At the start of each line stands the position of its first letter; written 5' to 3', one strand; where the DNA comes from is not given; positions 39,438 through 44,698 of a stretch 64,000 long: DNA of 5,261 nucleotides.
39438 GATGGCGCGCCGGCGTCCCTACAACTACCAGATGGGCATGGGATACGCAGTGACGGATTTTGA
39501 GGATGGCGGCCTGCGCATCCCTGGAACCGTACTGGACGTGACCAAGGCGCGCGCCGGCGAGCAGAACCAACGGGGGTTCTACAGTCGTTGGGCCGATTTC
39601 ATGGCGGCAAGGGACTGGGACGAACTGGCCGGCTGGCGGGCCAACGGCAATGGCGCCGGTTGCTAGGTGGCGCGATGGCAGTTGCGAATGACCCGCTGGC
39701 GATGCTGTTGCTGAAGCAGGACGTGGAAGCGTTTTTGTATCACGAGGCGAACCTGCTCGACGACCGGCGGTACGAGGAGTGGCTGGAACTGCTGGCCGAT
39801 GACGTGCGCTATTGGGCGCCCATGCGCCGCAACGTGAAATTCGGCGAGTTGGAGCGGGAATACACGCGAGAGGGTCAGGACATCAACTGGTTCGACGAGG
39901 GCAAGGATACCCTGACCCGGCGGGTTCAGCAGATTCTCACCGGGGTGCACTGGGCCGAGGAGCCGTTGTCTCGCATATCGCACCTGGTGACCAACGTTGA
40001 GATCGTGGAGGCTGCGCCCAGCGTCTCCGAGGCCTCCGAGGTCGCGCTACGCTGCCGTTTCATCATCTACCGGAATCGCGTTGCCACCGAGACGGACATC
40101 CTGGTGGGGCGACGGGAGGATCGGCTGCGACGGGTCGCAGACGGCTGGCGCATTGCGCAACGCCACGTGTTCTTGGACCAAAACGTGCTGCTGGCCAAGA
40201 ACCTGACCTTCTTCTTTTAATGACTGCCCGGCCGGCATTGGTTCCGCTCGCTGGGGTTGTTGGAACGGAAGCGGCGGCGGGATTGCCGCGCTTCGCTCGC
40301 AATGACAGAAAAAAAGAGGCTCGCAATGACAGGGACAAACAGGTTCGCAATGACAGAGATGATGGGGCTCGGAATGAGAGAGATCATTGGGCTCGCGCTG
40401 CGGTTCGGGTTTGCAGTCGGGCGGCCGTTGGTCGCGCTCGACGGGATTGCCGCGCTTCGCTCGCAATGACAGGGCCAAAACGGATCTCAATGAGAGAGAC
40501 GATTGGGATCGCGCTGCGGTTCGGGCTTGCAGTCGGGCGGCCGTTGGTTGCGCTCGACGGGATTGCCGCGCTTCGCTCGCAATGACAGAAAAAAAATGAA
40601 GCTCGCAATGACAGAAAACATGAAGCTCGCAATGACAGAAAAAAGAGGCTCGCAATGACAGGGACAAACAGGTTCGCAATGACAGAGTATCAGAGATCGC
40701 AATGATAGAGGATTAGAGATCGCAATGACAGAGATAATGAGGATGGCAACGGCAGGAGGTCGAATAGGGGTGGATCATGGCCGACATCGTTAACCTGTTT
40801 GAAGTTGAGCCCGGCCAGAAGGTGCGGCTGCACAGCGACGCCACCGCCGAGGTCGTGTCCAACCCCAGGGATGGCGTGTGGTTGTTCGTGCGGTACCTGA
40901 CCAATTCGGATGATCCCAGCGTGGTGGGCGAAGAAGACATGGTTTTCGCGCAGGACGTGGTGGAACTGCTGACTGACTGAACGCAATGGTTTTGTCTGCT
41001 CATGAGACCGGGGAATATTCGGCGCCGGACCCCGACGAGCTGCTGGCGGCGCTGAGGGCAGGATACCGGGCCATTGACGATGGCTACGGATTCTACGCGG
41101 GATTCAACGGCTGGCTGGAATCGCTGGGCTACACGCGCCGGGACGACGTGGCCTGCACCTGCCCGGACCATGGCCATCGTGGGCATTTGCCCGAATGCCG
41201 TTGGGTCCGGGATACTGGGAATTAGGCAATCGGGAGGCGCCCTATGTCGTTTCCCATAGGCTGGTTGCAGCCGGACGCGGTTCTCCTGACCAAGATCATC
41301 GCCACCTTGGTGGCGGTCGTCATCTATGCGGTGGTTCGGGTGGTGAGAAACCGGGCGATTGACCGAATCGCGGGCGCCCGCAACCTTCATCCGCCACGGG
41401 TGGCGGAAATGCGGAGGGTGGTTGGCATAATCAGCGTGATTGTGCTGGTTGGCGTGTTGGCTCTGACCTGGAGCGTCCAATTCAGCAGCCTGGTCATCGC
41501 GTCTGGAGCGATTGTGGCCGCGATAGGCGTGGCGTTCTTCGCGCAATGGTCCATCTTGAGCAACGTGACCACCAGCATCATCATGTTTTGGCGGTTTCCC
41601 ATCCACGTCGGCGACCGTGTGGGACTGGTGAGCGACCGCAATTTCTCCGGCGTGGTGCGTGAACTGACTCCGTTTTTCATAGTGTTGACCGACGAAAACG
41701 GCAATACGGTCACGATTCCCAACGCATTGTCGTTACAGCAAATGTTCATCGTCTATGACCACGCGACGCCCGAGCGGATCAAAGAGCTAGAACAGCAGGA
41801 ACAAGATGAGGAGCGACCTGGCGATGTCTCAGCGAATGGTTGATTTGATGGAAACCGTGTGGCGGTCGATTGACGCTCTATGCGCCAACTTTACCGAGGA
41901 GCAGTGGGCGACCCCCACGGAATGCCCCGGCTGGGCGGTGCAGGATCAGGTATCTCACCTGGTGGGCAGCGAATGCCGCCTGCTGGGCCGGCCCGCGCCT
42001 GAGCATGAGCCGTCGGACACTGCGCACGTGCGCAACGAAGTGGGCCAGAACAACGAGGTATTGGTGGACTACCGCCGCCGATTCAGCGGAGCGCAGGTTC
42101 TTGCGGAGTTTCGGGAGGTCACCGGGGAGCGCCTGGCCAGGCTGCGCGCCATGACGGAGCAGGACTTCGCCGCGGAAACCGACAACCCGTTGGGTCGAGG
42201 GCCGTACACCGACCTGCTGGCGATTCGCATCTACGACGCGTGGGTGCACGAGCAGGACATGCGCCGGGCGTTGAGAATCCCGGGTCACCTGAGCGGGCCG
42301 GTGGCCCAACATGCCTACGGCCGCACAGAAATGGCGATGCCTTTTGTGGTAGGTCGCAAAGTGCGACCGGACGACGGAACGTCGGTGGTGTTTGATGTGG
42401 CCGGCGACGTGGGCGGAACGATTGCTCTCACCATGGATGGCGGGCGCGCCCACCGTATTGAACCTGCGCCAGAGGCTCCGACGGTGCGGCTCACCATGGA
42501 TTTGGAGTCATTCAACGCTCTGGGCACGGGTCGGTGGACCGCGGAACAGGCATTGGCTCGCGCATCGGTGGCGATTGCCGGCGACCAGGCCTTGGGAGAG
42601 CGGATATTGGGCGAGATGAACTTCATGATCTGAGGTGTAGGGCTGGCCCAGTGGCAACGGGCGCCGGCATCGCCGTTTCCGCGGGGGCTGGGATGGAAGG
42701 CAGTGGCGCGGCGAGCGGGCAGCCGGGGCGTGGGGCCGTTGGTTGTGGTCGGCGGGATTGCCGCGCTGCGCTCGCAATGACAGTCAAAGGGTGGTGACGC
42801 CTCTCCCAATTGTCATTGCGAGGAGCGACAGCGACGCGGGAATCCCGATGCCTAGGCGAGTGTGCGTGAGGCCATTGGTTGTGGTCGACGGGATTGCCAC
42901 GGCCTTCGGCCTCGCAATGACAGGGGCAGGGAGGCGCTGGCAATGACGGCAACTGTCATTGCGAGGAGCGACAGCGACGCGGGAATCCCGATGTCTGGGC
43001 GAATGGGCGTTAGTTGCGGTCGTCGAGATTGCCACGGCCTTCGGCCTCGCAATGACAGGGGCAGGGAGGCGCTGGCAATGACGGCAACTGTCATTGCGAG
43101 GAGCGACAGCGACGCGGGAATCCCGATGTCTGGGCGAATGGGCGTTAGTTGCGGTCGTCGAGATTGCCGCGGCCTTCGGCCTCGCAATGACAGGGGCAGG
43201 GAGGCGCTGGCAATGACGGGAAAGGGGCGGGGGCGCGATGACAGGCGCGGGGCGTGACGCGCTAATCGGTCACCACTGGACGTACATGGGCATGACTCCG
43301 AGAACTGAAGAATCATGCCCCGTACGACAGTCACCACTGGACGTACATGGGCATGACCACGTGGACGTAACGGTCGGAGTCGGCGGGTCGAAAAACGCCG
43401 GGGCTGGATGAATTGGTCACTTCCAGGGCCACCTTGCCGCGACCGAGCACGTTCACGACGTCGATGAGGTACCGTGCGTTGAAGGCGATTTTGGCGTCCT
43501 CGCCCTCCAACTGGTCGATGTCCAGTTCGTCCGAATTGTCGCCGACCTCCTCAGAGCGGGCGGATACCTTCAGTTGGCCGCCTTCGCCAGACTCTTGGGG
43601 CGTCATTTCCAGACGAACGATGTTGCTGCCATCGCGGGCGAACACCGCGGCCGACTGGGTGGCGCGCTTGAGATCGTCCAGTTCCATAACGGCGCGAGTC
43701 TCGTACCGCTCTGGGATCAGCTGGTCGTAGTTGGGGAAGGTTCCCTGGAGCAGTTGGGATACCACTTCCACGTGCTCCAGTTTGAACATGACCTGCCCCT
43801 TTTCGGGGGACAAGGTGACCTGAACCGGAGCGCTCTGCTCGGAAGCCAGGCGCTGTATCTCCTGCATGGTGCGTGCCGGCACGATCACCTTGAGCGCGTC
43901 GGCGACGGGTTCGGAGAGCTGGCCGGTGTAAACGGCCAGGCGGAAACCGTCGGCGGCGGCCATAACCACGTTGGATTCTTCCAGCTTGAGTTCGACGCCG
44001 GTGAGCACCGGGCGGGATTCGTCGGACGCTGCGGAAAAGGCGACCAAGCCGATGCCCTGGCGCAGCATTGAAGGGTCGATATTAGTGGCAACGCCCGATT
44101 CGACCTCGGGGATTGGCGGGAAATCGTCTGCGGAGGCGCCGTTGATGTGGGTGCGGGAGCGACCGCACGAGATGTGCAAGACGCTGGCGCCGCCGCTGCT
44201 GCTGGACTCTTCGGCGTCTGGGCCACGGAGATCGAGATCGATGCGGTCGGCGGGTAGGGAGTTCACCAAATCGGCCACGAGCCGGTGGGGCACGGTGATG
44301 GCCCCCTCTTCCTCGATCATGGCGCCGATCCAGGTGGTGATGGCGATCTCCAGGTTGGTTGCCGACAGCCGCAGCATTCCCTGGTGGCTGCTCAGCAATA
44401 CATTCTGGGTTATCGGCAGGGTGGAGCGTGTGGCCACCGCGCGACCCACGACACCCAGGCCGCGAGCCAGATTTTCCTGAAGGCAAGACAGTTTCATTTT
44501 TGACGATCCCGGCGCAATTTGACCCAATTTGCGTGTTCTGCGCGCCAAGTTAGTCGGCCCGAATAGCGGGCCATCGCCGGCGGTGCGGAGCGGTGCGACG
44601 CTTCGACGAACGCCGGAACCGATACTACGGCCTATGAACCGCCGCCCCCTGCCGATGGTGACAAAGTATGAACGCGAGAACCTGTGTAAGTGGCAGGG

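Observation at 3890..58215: One modular hairpin-repeat family fills eight intergenic regions (~5 kb, ~8% of the window)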

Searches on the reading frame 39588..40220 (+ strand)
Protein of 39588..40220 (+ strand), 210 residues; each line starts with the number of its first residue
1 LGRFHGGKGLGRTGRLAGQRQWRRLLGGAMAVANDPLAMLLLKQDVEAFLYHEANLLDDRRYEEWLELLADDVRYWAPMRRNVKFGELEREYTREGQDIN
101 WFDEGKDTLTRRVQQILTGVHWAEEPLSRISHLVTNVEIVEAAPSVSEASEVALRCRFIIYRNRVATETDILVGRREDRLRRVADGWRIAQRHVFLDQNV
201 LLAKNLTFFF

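Call 17: search_protein_families(library=pfam, proteins=[window:39588-40220:+])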
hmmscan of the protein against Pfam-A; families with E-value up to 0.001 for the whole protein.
window:39588-40220:+ (210 aa): 2 families
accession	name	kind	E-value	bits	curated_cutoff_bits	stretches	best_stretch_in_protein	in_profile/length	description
PF00866.24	Ring_hydroxyl_B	-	2.1e-36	125.6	27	1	52-201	1-142/144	Ring hydroxylating beta subunit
PF13577.12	SnoaL_4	-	2.5e-06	27.9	24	1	41-193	4-126/126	SnoaL-like domain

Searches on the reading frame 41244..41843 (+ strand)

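Call 94: search_protein_families(library=pfam, proteins=[window:41244-41843:+], max_evalue=0.00001)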
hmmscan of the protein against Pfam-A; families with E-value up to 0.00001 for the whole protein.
window:41244-41843:+ (199 aa): 1 family
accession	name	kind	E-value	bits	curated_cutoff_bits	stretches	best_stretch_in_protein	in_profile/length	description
PF00924.24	MS_channel_2nd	-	1.2e-07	32.1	20.2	1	104-168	2-63/68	Mechanosensitive ion channel, beta-domain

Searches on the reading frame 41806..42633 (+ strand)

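Call 17: search_protein_families(library=pfam, proteins=[window:41806-42633:+])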
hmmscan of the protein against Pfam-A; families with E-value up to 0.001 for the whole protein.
window:41806-42633:+ (275 aa): 3 families
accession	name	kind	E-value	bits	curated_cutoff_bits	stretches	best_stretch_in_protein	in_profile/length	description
PF11716.13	MDMPI_N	-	3.9e-24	86.4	24.2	1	17-152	3-139/140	Mycothiol maleylpyruvate isomerase N-terminal domain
PF12867.12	DinB_2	-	3.8e-09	37.5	24.8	1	15-140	2-116/128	DinB superfamily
PF07398.16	MDMPI_C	-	0.00064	20.8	29.5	1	174-265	7-89/90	MDMPI C-terminal domain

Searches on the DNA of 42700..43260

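Call 21: search_rna_families(source=window, start=42700, end=43260, threshold=evalue, max_evalue=10)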
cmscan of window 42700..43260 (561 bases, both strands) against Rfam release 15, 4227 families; matches with E-value up to 10: 5.
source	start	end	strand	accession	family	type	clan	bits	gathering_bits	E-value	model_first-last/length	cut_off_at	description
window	43045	43101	-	RF04131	mir-2032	Gene; miRNA;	-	16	100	4.2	1-77/77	no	mir-2032 microRNA precursor family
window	42910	42966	+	RF01920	mir-764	Gene; miRNA;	-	14.3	82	8.7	1-85/85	no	mir-764 microRNA precursor family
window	43045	43101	+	RF01920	mir-764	Gene; miRNA;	-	14.3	82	8.7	1-85/85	no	mir-764 microRNA precursor family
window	42842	42933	+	RF03458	mir-766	Gene; miRNA;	-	13.7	110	6.7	1-108/108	no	mir-766 microRNA precursor family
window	43085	43196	+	RF04141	MIR8622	Gene; miRNA;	-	13.2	197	6.6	1-212/212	no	MIR8622 microRNA precursor family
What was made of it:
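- On Any Rfam RNA family: A permissive scan of R6 gave only chance miRNA hits at E of 4-9 (call 21).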

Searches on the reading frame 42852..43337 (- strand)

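Call 36: search_protein_families(library=pfam, proteins=[window:42852-43337:-], max_evalue=1)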
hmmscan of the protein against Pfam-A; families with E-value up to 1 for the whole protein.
window:42852-43337:- (161 aa): 4 families
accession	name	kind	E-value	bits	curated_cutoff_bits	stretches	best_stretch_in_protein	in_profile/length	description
PF24312.1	Ig-like_POM152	-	0.0024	18.7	27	0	84-103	17-36/89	Nucleoporin POM152, Ig-like domain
PF15111.12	TMEM101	-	0.024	14.6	27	0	60-99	39-71/252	TMEM101 protein family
PF13160.11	DUF3995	-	0.13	13.2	34.3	0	98-155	15-69/124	Protein of unknown function (DUF3995)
PF24961.1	NfeD_membrane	-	0.15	12.6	26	0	68-95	20-47/119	NfeD integral membrane domain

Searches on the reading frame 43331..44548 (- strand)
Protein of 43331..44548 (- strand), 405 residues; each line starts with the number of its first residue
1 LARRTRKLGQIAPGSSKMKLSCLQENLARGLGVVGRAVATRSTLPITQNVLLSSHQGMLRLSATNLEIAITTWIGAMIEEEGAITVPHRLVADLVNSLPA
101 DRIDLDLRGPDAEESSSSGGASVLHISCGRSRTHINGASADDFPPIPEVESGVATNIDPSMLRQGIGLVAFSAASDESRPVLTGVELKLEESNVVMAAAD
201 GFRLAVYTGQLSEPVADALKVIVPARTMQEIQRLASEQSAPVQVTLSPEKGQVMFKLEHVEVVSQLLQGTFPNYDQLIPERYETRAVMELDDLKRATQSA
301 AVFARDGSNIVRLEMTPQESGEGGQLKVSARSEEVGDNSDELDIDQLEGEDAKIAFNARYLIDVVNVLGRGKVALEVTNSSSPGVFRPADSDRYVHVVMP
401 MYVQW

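Call 94: search_protein_families(library=pfam, proteins=[window:43331-44548:-], max_evalue=0.00001)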
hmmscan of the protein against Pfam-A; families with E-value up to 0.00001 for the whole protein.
window:43331-44548:- (405 aa): 3 families
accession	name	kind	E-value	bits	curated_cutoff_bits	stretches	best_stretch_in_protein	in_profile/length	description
PF02767.21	DNA_pol3_beta_2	-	2.3e-28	99.2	27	1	157-273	2-116/116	DNA polymerase III beta subunit, central domain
PF00712.24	DNA_pol3_beta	-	1.8e-26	93.1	24.4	1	18-146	1-119/120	DNA polymerase III beta subunit, N-terminal domain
PF02768.20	DNA_pol3_beta_3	-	3.7e-24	85.3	27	1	276-402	2-121/121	DNA polymerase III beta subunit, C-terminal domain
